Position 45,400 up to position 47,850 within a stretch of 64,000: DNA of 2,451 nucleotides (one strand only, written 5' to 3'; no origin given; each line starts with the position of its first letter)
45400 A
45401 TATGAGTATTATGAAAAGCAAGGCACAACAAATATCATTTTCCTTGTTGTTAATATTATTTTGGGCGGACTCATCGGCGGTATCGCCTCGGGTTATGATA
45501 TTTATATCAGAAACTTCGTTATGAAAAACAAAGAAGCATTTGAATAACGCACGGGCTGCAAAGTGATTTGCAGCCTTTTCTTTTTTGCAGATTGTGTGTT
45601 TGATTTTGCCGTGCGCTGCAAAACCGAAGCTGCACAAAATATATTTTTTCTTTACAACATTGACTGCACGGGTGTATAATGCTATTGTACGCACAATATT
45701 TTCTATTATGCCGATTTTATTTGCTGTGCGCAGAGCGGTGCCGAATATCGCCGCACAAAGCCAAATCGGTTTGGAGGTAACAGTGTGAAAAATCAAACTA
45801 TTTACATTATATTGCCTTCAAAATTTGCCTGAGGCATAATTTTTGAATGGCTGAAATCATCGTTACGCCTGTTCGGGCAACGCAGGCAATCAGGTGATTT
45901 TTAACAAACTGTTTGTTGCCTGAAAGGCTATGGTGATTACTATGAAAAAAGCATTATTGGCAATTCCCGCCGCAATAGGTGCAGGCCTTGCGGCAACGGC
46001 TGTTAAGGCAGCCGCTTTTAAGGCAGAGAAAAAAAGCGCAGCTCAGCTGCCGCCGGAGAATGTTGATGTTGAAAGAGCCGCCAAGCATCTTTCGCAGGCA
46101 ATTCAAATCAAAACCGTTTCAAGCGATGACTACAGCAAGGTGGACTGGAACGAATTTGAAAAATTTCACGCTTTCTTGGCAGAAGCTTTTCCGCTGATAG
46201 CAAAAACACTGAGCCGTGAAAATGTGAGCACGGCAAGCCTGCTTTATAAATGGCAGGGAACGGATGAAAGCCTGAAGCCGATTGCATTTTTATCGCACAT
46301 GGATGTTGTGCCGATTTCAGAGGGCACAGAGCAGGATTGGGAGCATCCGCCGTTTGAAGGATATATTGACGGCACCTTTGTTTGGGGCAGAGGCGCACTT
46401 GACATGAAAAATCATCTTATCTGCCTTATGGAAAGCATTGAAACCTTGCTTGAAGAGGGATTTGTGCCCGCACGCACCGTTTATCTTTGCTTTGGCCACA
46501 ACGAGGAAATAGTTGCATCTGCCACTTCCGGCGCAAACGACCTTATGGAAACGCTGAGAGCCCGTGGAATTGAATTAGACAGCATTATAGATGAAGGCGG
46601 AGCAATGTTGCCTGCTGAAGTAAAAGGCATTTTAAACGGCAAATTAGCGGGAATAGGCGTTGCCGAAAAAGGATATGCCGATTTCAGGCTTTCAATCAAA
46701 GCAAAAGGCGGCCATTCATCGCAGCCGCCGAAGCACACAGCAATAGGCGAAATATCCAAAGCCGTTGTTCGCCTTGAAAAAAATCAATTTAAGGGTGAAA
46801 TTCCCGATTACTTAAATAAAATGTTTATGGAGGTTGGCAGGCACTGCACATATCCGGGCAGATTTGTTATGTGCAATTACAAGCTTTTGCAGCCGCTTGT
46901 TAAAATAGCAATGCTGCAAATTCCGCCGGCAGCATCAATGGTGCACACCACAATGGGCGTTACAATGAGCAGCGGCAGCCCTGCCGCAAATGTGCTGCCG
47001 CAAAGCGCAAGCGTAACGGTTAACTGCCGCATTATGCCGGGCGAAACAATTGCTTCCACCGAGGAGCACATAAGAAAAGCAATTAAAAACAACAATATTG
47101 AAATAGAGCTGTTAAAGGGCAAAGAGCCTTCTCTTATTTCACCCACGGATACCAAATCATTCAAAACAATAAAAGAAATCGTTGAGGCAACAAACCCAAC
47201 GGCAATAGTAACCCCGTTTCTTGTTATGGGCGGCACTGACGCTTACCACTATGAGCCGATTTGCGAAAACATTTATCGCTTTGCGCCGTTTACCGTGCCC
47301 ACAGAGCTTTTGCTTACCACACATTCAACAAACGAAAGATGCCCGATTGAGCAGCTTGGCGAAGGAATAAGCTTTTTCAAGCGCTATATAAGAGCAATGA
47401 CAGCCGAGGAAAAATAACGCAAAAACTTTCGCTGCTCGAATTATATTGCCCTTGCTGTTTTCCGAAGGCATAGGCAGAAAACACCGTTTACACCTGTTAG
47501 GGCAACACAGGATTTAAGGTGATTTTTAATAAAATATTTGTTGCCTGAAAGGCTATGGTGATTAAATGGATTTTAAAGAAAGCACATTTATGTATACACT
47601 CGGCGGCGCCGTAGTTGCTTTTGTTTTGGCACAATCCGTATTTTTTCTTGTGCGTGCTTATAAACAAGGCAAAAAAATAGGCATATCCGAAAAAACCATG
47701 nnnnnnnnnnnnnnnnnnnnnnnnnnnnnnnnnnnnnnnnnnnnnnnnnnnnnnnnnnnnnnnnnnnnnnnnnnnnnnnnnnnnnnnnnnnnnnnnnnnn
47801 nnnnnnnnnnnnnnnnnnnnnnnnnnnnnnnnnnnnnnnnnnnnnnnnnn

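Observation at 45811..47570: Duplicated ~130-nt promoter+leader element in front of two adjacent transcription units (M20 peptidase; membrane-protein pair)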

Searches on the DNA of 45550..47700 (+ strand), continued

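Call 71: search_with_rna_model(model_id=R1, source=window, filters=off, max_evalue=5)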
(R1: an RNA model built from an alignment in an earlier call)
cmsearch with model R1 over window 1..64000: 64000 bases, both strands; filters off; matches with E-value up to 5: 22.
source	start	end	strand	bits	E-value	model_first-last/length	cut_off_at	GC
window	45770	45944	+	174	5.3e-37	1-177/177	no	0.38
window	47404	47569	+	125.2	4.2e-26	1-177/177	no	0.39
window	62495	62660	+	16.4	0.079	1-177/177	no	0.34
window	25639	25735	-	15.1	0.16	1-177/177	no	0.51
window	24784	24883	-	12.7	0.53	1-177/177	no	0.33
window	50586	50691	-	11.4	1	1-177/177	no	0.31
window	54213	54296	-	10.7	1.5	1-177/177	no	0.31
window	30264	30349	-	10.5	1.7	1-177/177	no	0.4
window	49067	49162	-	10.1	2.1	1-177/177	no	0.51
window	36363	36449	-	10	2.2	1-177/177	no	0.4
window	15141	15264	+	9.6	2.7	1-177/177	no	0.3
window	9433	9571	-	9.5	2.8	1-177/177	no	0.4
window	25487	25638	-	9.3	3.1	1-177/177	no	0.34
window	244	325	+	9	3.6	1-177/177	no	0.33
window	36749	36861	-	8.9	3.7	1-177/177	no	0.3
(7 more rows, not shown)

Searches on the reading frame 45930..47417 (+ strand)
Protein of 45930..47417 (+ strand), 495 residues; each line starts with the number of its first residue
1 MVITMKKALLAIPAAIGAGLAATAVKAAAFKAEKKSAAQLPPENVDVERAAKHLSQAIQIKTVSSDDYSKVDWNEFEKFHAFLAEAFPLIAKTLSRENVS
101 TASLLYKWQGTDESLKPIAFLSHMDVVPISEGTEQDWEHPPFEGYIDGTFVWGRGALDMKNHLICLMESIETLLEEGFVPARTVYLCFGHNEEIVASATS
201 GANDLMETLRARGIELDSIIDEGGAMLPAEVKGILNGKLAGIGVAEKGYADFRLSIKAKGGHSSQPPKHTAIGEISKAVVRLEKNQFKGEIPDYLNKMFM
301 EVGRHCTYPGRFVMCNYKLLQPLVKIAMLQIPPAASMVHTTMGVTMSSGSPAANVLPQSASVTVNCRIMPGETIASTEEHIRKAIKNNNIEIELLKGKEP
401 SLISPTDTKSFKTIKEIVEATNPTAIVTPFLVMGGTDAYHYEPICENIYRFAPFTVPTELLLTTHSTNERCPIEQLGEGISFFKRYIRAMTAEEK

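Call 9: search_protein_families(library=pfam, proteins=[window:45930-47417:+], max_evalue=0.01)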
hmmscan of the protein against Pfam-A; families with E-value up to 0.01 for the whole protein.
window:45930-47417:+ (495 aa): 2 families
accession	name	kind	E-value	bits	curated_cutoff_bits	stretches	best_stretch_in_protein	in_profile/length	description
PF01546.33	Peptidase_M20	-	1.1e-28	101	24.6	1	119-488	1-205/206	Peptidase family M20/M25/M40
PF07687.19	M20_dimer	-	9.2e-15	55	21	1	244-391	1-105/107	Peptidase dimerisation domain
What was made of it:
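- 45942..47417 (+): M20/M25/M40 peptidase gene. The real start is ATG 45942 (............), 3 nt after the element. Pfam PF01546 and PF07687 (call 9).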

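Call 76: find_encoding_contigs(protein=window:45930-47417:+, flank=1500, max_places=6)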
Protein window:45930-47417:+ (495 aa): 23 contigs read that carry it; 6 places shown.
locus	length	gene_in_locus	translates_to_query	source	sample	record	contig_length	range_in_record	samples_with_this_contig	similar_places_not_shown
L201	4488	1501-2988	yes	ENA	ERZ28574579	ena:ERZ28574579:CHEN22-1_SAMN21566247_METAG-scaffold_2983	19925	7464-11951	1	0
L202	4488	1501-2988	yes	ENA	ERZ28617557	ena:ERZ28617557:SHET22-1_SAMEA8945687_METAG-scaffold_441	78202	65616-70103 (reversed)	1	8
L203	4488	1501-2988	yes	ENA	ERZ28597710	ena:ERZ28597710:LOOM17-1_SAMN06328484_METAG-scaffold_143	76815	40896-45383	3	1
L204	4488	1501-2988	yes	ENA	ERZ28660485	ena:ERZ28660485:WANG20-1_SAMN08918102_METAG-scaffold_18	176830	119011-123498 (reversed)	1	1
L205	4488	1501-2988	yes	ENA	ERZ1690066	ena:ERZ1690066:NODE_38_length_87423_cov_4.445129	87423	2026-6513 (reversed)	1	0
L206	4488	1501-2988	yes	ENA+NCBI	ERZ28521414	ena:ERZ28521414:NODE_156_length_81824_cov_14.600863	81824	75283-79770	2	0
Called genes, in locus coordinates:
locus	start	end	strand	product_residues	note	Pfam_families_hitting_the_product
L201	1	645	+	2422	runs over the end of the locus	-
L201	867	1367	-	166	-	-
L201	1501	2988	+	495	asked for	PF01546:Peptidase_M20, PF07687:M20_dimer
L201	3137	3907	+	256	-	PF16481:DUF5058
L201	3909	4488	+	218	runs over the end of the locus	-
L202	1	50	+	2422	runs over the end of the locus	-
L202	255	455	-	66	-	PF13443:HTH_26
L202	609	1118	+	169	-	-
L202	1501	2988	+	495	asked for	PF01546:Peptidase_M20, PF07687:M20_dimer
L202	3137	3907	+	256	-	PF16481:DUF5058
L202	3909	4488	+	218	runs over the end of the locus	-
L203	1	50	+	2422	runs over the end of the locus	-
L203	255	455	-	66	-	PF13443:HTH_26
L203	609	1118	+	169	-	-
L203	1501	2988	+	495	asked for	PF01546:Peptidase_M20, PF07687:M20_dimer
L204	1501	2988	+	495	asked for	PF01546:Peptidase_M20, PF07687:M20_dimer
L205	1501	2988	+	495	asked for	PF01546:Peptidase_M20, PF07687:M20_dimer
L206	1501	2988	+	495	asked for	PF01546:Peptidase_M20, PF07687:M20_dimer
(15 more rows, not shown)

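Call 77: find_encoding_contigs(protein=window:45942-47417:+, flank=1500, max_places=8)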
Protein window:45942-47417:+ (491 aa): 24 contigs read that carry it; 8 places shown.
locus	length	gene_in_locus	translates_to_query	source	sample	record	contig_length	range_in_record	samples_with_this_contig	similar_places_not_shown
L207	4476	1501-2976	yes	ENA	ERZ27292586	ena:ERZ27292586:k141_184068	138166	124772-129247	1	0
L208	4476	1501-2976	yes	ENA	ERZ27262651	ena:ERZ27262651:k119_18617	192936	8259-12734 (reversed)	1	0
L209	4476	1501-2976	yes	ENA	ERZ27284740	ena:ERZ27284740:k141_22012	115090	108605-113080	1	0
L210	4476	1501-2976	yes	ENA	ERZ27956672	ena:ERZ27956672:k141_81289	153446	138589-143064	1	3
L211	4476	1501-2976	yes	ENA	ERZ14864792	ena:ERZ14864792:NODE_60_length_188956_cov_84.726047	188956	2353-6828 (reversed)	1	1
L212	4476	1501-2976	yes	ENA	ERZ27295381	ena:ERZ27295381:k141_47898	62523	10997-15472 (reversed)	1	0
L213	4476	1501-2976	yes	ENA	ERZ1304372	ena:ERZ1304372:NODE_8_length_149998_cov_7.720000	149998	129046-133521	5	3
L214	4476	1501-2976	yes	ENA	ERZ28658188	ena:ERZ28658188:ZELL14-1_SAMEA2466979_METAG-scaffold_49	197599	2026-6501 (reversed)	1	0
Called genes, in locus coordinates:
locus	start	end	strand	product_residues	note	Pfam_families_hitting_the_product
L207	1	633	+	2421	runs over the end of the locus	-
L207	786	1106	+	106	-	-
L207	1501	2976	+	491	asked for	PF01546:Peptidase_M20, PF07687:M20_dimer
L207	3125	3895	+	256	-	PF16481:DUF5058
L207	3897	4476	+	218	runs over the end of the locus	-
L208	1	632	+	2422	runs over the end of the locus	-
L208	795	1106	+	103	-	-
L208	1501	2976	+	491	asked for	PF01546:Peptidase_M20, PF07687:M20_dimer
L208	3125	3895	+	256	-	PF16481:DUF5058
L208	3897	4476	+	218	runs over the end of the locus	-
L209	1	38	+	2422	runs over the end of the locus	-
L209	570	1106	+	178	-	PF12773:DZR (weak), PF13240:Zn_Ribbon_1 (faint)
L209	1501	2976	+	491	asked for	PF01546:Peptidase_M20, PF07687:M20_dimer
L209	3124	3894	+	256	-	PF16481:DUF5058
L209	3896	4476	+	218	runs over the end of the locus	-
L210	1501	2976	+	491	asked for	PF01546:Peptidase_M20, PF07687:M20_dimer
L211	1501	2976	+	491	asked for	PF01546:Peptidase_M20, PF07687:M20_dimer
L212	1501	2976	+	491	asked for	PF01546:Peptidase_M20, PF07687:M20_dimer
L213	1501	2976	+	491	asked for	PF01546:Peptidase_M20, PF07687:M20_dimer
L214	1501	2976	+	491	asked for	PF01546:Peptidase_M20, PF07687:M20_dimer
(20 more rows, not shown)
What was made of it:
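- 45942..47417 (+): Gene callers disagree, giving 495 or 491 aa (calls 76, 77).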
